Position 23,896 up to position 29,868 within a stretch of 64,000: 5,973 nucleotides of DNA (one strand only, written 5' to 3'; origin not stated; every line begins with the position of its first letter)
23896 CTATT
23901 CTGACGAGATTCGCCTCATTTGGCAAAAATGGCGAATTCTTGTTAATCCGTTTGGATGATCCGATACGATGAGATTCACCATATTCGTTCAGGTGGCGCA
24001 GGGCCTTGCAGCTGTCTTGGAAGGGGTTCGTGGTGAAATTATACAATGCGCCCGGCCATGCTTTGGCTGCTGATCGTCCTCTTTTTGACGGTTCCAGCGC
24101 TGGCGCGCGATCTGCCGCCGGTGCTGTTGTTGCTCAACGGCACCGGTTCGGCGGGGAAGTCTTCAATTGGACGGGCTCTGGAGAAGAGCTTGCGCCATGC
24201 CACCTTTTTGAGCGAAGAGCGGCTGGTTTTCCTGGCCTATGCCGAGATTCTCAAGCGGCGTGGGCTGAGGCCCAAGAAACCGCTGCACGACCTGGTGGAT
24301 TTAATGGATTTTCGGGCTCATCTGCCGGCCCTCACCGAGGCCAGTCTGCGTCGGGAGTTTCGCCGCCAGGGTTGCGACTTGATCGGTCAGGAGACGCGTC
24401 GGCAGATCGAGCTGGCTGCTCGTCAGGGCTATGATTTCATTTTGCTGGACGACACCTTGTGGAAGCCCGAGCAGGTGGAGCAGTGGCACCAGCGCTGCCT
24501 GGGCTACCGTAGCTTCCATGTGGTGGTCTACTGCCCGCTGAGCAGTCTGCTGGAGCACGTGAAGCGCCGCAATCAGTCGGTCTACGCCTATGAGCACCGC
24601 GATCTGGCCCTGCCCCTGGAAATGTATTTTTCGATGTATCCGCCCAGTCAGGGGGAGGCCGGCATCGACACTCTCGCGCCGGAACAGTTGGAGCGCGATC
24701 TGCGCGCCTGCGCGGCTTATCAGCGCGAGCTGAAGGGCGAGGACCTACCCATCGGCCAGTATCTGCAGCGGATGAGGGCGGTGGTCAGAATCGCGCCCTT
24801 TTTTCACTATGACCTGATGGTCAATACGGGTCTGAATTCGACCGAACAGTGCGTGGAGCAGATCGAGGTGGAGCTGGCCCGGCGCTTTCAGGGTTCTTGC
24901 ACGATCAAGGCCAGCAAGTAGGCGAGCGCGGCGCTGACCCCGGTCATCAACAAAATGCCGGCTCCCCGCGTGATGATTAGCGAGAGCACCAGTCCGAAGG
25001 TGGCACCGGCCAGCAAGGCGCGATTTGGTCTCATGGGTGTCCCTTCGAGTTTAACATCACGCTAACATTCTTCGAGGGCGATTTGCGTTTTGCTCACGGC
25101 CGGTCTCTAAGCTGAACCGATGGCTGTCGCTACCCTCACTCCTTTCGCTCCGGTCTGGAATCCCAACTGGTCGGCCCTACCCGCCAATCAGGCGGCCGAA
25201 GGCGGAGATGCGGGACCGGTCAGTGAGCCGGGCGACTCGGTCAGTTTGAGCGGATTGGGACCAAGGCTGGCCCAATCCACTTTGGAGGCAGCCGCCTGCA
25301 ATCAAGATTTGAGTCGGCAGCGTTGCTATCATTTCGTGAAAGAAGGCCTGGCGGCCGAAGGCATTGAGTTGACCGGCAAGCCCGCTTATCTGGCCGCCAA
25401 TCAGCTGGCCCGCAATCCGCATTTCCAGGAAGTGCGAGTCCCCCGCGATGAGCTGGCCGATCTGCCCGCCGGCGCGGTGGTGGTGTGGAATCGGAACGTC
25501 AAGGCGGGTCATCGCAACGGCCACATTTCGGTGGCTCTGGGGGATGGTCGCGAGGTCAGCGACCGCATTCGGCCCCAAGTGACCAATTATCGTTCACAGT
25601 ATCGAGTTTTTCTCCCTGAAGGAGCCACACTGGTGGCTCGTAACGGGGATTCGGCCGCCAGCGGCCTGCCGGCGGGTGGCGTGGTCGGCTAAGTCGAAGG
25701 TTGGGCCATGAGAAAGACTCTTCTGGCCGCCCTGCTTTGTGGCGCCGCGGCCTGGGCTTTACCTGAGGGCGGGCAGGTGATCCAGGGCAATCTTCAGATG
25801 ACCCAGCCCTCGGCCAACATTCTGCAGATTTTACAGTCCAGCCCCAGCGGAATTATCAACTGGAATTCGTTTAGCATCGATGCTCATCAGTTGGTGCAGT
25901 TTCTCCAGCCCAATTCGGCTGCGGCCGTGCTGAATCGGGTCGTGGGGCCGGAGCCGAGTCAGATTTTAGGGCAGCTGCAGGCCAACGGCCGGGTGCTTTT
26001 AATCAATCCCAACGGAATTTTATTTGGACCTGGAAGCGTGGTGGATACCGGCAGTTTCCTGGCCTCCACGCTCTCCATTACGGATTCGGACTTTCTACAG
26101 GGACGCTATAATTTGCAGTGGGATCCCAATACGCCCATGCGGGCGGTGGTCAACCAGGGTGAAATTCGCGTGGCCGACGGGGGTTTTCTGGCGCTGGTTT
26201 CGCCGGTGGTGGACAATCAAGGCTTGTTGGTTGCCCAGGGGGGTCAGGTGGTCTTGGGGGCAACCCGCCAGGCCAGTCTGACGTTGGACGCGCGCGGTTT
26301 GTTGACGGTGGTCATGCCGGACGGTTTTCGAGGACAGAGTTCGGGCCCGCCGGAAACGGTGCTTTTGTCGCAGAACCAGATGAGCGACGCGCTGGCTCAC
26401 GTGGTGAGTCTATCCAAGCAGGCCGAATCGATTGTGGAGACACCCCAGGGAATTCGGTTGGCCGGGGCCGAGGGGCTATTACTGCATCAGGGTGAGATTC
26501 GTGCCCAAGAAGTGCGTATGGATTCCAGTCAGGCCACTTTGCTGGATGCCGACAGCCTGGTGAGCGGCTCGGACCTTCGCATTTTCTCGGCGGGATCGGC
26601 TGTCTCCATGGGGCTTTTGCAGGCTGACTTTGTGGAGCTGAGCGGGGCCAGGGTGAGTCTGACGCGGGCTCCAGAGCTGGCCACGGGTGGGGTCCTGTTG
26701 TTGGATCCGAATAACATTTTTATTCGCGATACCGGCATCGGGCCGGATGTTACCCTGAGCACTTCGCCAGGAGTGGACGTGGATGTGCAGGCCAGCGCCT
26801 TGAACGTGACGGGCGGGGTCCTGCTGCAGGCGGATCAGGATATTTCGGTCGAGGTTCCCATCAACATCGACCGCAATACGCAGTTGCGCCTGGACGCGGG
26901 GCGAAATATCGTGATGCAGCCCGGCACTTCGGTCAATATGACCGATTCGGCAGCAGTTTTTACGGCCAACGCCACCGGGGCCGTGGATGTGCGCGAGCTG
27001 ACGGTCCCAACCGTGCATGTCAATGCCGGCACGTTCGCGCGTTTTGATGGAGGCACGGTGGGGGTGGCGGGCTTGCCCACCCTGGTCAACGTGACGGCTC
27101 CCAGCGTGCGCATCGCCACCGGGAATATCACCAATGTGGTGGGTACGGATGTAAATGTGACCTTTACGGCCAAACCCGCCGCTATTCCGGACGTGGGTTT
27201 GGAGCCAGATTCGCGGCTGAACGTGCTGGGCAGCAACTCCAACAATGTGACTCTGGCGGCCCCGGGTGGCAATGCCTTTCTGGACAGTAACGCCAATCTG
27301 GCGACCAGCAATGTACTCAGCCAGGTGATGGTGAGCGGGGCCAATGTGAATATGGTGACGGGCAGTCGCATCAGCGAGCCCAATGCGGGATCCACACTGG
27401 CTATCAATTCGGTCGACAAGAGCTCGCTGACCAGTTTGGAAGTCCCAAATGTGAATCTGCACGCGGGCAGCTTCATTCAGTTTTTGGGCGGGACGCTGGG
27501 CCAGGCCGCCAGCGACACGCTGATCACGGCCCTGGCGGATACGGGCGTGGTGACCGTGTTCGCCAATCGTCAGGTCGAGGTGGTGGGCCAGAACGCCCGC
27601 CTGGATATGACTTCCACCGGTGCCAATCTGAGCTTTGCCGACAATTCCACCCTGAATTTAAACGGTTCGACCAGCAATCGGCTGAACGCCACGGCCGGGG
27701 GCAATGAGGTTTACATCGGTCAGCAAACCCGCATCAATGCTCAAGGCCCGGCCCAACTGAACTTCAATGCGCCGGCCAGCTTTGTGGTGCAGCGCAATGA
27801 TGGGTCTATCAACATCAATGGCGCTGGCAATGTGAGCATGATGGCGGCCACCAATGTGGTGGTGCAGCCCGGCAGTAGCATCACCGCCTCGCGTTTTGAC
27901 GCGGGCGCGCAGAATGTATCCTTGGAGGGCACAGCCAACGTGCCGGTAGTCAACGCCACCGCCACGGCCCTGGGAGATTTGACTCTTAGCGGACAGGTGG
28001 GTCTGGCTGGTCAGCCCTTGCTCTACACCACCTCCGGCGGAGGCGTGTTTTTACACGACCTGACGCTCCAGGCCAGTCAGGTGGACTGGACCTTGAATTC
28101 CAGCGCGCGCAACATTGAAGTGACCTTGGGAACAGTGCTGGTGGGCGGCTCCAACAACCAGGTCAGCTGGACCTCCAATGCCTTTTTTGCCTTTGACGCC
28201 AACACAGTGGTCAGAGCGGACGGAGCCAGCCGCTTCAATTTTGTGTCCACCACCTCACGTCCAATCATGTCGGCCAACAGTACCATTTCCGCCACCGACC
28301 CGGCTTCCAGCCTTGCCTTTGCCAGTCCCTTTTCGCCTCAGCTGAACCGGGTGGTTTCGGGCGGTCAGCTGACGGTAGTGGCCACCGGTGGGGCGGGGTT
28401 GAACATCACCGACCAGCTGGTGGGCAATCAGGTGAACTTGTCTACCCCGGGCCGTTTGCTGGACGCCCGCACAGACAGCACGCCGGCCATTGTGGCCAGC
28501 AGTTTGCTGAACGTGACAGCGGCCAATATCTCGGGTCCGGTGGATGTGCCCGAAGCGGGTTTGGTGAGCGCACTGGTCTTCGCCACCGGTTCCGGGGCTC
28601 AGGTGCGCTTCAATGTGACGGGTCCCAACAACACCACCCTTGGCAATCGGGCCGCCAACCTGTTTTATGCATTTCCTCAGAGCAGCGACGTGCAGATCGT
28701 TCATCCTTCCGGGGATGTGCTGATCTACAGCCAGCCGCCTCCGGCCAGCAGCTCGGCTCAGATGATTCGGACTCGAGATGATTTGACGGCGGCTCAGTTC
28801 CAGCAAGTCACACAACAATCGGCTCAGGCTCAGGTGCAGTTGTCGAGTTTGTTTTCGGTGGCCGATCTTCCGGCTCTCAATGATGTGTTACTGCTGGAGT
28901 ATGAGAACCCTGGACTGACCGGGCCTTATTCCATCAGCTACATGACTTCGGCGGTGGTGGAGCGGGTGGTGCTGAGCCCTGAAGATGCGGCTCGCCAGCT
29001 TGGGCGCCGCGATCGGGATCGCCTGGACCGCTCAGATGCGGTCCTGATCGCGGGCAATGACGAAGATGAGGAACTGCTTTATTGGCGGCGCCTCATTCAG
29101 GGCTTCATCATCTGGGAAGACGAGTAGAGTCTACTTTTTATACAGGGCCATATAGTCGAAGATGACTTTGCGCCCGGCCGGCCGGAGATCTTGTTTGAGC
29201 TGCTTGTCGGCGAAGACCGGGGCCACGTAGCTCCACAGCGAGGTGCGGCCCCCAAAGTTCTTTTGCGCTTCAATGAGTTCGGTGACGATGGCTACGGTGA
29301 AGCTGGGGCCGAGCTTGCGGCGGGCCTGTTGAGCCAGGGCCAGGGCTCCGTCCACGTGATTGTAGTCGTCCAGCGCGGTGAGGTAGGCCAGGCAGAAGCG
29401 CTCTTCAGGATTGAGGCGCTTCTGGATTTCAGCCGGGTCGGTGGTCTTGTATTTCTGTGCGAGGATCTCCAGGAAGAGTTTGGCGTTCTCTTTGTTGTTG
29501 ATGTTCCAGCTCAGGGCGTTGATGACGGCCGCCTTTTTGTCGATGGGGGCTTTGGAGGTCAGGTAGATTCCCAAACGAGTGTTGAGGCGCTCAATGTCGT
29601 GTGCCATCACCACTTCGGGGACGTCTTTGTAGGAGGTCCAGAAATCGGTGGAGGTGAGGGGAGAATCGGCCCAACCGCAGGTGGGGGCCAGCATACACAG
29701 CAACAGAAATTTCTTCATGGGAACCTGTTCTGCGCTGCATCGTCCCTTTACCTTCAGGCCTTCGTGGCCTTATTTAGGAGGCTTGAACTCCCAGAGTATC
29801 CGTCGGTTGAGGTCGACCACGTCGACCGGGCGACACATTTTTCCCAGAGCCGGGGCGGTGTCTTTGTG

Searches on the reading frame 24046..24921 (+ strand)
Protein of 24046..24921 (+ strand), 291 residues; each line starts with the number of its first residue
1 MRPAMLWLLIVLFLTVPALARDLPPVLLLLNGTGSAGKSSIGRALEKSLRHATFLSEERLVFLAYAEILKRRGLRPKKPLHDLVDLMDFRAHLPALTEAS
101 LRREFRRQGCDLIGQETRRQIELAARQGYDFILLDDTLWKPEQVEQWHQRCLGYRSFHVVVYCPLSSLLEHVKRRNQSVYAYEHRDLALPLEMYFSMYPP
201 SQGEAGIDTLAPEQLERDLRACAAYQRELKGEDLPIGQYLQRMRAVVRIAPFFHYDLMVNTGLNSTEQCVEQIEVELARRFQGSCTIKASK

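Call 41: search_protein_families(library=pfam, proteins=[window:24046-24921:+], max_evalue=1)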
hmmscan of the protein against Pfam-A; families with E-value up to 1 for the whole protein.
window:24046-24921:+ (291 aa): 5 families
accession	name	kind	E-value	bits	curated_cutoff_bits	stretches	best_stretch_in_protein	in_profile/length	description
PF07931.18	CPT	-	3.6e-08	33.9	22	1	27-168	3-121/172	Chloramphenicol phosphotransferase-like protein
PF13671.12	AAA_33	-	1.7e-06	28.8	27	1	27-181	1-124/143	AAA domain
PF13238.12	AAA_18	-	0.001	19.9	29.4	1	29-178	2-114/128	AAA domain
PF13191.12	AAA_16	-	0.0012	19.8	32.6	1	26-142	25-146/167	AAA ATPase domain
PF06414.18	Zeta_toxin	-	0.0021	18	22.3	1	22-50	13-41/199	Zeta toxin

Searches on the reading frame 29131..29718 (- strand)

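Call 41: search_protein_families(library=pfam, proteins=[window:29131-29718:-], max_evalue=1)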
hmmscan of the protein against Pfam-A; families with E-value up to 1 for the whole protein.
window:29131-29718:- (195 aa): 1 family
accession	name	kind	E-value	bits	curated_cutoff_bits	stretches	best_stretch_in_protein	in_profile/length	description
PF17840.6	Tugs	-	0.22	12.1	27.7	0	84-114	6-36/47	Tethering Ubl4a to BAGS domain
